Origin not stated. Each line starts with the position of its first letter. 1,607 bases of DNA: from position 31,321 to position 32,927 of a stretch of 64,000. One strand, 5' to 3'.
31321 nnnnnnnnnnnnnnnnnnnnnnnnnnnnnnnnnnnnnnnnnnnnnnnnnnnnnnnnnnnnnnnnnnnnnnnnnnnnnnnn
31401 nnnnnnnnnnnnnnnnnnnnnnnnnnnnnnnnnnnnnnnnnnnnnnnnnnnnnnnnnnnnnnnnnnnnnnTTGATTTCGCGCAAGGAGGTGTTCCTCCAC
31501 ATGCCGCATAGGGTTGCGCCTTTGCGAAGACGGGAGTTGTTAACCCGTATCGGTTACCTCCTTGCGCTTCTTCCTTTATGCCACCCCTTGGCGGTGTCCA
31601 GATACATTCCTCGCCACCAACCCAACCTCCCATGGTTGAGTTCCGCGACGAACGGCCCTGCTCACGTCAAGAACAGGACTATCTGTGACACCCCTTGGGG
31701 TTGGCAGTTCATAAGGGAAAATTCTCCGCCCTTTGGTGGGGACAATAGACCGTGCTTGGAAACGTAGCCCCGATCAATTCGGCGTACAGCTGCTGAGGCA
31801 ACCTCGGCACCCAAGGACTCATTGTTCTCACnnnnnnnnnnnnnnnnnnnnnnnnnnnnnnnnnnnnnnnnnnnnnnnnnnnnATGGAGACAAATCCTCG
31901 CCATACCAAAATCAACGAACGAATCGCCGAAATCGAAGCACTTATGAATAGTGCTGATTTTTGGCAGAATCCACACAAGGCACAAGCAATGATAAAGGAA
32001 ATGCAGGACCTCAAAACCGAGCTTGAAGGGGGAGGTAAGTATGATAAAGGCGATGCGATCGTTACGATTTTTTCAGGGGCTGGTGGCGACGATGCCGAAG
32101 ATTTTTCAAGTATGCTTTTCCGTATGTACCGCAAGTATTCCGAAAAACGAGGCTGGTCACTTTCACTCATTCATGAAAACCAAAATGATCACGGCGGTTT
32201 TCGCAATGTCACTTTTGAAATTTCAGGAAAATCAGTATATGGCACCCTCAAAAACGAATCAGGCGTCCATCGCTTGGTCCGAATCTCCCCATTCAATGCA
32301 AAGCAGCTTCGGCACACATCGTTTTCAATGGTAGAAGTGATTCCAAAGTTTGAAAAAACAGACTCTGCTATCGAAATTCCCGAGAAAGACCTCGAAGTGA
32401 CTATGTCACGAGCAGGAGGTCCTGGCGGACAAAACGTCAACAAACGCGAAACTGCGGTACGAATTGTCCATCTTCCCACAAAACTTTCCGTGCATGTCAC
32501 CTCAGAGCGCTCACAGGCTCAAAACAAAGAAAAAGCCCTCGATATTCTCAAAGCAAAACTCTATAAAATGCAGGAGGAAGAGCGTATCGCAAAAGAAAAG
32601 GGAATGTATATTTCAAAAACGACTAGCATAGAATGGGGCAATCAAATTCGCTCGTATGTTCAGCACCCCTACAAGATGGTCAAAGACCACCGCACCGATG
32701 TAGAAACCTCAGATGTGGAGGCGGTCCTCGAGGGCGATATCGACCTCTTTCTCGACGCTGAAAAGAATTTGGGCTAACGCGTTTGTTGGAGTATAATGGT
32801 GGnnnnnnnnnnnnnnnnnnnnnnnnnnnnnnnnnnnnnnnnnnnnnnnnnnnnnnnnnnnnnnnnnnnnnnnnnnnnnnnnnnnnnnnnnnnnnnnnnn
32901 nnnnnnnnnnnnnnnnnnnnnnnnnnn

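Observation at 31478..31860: Unclassified ~370-nt GC-rich structured region between the surface-protein terminator and prfB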

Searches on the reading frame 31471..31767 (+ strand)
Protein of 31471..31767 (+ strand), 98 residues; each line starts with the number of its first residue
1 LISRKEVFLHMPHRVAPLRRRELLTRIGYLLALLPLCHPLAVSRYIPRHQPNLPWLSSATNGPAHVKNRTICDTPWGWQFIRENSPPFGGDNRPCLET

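Call 11: search_protein_families(library=pfam, proteins=[window:31471-31767:+])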
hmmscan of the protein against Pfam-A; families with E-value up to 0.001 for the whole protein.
window:31471-31767:+ (98 aa): 0 families

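Call 42: search_protein_representatives(protein=window:31501-31764:+)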
Query: 88 residues. Proteins with E-value up to 0.001 (for the whole library): 1; up to 1e-10: 0; up to 1e-30: 0. The best 1 are listed.
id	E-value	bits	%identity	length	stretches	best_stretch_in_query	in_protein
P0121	3.5e-06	43.5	27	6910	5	18-75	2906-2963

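Call 82: search_protein_families(library=pfam, proteins=[window:31501-31764:+], max_evalue=1)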
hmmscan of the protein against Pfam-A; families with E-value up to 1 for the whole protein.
window:31501-31764:+ (88 aa): 0 families

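Call 83: search_protein_families(library=ncbifam, proteins=[window:31501-31764:+], max_evalue=1)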
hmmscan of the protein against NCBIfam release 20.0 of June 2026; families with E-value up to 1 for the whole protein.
window:31501-31764:+ (88 aa): 0 families

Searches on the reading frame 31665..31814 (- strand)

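Call 82: search_protein_families(library=pfam, proteins=[window:31665-31814:-], max_evalue=1)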
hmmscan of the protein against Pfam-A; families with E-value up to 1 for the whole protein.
window:31665-31814:- (50 aa): 0 families

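Call 83: search_protein_families(library=ncbifam, proteins=[window:31665-31814:-], max_evalue=1)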
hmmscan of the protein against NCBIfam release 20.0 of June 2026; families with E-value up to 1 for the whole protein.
window:31665-31814:- (50 aa): 1 family
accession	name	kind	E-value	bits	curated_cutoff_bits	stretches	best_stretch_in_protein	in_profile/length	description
NF041952.1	super_attC_Vc_1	domain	0.11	12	24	1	31-39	8-16/21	superintegron attC repeat spurious translation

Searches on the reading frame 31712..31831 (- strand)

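Call 82: search_protein_families(library=pfam, proteins=[window:31712-31831:-], max_evalue=1)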
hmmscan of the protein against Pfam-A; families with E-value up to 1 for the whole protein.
window:31712-31831:- (40 aa): 1 family
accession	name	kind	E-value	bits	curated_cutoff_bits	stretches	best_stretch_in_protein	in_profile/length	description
PF02591.20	Zn_ribbon_9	-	0.16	12.6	29.1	1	10-32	8-28/33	C4-type zinc ribbon domain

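Call 83: search_protein_families(library=ncbifam, proteins=[window:31712-31831:-], max_evalue=1)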
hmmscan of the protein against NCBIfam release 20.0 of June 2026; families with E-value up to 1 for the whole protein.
window:31712-31831:- (40 aa): 0 families

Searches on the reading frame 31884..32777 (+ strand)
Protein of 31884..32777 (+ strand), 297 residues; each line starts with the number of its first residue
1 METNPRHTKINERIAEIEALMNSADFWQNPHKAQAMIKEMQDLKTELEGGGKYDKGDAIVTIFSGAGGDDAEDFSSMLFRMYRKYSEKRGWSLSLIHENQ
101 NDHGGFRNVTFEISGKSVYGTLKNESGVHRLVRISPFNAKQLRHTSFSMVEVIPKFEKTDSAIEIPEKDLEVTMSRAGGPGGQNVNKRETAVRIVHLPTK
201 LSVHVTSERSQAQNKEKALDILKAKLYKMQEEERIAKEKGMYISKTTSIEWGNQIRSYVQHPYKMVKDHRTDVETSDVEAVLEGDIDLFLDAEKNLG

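Call 11: search_protein_families(library=pfam, proteins=[window:31884-32777:+])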
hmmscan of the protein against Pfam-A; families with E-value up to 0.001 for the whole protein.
window:31884-32777:+ (297 aa): 3 families
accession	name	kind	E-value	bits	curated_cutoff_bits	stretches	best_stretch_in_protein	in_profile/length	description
PF03462.23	PCRF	-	7.4e-42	143.8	24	1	41-150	85-194/194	PCRF domain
PF00472.26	RF-1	-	1.5e-36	125.3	35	1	161-270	3-116/116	RF-1 domain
PF16326.10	ABC_tran_CTD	-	0.0001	22.9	32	1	9-48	19-58/69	ABC transporter C-terminal domain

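Call 12: find_related_loci(query=window:31884-32774:+, collection=genome_contigs, flank=4000)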
Query window:31884-32774:+ (297 aa) in genome_contigs; peptide patterns used: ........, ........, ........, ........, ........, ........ (x = any residue, [..] = any of these).
363 stretches matched a pattern; 329 encode a relative of the query (tblastn E <= 1e-3); the best 80 are kept; 80 distinct loci.
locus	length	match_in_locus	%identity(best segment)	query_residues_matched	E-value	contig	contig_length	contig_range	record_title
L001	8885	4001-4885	76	4-296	4e-155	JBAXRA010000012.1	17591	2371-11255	MAG: bacterium isolate ELA571 MAG571_12, whole genome shotgun sequence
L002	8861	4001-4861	77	9-296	7e-155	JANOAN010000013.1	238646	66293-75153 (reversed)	MAG: bacterium isolate VAR_18_metabat_30 VAR_18_k141_422021, whole genome shotgun sequence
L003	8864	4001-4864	77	10-296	6e-155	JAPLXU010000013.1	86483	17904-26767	MAG: Candidatus Nomurabacteria bacterium isolate LacPavin_0419_WC70L_MAG_39_11 LacPavin_0419_WC70L_scaffold_473875, whol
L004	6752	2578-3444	77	9-296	2e-155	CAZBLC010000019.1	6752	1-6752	MAG TPA_asm: uncultured Candidatus Saccharibacteria bacterium isolate SRP286056_co2_106 genome assembly, contig: NODE_19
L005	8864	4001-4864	76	10-296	3e-154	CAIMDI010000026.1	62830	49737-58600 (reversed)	Candidatus Taylorbacteria bacterium isolate KTt_bin-0984 genome assembly, contig: bin-0984:26/36, whole genome shotgun s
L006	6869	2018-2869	76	12-296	5e-154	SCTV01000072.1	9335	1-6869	MAG: Patescibacteria group bacterium isolate FW305_bin.8 FW305_bin.8-37142, whole genome shotgun sequence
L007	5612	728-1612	75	3-296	8e-153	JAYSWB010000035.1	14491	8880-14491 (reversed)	MAG: bacterium isolate GFS_12865 GFS_12865_34, whole genome shotgun sequence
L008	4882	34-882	77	12-290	2e-153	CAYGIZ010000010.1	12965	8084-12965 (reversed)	MAG TPA_asm: uncultured Candidatus Saccharibacteria bacterium isolate ERP113451_co5_102 genome assembly, contig: NODE_27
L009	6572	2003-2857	77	13-296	2e-152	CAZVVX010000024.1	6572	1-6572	MAG TPA_asm: uncultured Candidatus Saccharibacteria bacterium isolate SRP133034_co1_24 genome assembly, contig: NODE_998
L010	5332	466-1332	75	9-296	2e-152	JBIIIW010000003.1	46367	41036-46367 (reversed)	MAG: Candidatus Paceibacteria bacterium isolate ME2001-09-10pf_3300042914_group1_bin230 Rohwer_bin1538_scaffold_347_c1,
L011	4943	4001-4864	75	10-296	1e-152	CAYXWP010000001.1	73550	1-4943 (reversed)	MAG TPA_asm: uncultured Candidatus Saccharibacteria bacterium isolate SRP062349_co2_4 genome assembly, contig: NODE_222_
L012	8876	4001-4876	74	1-296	7e-152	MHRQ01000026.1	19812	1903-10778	MAG: Candidatus Taylorbacteria bacterium RIFCSPHIGHO2_02_FULL_46_13 rifcsphigho2_02_scaffold_4411, whole genome shotgun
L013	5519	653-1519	76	9-296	8e-152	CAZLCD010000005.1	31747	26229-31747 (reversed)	MAG TPA_asm: uncultured Candidatus Saccharibacteria bacterium isolate SRP286056_co1_436 genome assembly, contig: NODE_15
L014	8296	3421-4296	76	12-296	1e-151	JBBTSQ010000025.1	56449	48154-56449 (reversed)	MAG: Patescibacteria group bacterium isolate H41-bin135_1 H41_bin135_1_000000000025, whole genome shotgun sequence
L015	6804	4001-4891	73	1-296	1e-151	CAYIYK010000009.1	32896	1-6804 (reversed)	MAG TPA_asm: uncultured Candidatus Saccharibacteria bacterium isolate ERP123247_co1_234 genome assembly, contig: NODE_79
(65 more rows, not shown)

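Call 17: find_homologous_proteins(query=window:31884-32774:+, max_evalue=1e-100)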
Query window:31884-32774:+ (297 aa): 7680 proteins with E <= 1e-100 among 8000 candidates; the best 120 are listed.
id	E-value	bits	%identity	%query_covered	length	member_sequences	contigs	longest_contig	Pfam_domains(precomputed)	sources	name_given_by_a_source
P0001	1.0e-193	660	100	100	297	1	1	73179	PF03462.24,PF00472.27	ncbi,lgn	-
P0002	7.4e-149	513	77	99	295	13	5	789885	PF03462.24,PF00472.27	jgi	jgi:peptide chain release factor 2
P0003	8.2e-149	512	76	96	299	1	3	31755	PF03462.24,PF00472.27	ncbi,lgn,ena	-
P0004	1.6e-148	512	78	97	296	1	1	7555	PF03462.24,PF00472.27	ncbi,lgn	-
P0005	1.7e-148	511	78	94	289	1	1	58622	PF03462.24,PF00472.27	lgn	-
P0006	3.6e-148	510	77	99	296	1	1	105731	PF03462.24,PF00472.27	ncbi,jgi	ncbi:MAG: PCRF domain-containing protein [bacterium]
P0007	4.0e-148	510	79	96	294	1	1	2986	PF03462.24,PF00472.27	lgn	-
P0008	5.4e-148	510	76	100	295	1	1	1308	PF03462.24,PF00472.27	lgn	-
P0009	6.7e-148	509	77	99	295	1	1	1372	PF03462.24,PF00472.27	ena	-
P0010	8.6e-148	509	77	99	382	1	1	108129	PF03462.24,PF00472.27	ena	-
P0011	9.7e-148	509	78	97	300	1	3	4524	PF03462.24,PF00472.27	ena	-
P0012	1.3e-147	509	78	97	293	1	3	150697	PF03462.24,PF00472.27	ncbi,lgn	-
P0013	1.3e-147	508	78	97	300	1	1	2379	PF03462.24,PF00472.27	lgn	-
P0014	2.0e-147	508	76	99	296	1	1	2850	PF03462.24,PF00472.27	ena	-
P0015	2.1e-147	508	76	97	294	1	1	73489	PF03462.24,PF00472.27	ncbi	-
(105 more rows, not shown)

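Call 21: find_encoding_contigs(protein=P0001, flank=6000, max_places=4)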
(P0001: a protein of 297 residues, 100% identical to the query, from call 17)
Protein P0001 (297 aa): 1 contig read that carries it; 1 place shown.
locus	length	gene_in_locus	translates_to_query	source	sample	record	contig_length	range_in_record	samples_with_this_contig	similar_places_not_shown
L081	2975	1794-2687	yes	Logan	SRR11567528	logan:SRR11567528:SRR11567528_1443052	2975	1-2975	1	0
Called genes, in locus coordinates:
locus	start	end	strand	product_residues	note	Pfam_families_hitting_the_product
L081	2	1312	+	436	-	?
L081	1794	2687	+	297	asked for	PF03462:PCRF, PF00472:RF-1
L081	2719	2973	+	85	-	?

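Call 54: list_cluster_members(proteins=[P0001])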
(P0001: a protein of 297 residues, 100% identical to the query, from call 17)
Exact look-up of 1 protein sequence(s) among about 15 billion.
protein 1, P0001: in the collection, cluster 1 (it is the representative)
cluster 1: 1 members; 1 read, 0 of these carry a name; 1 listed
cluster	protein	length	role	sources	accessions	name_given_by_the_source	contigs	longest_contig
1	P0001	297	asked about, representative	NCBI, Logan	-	-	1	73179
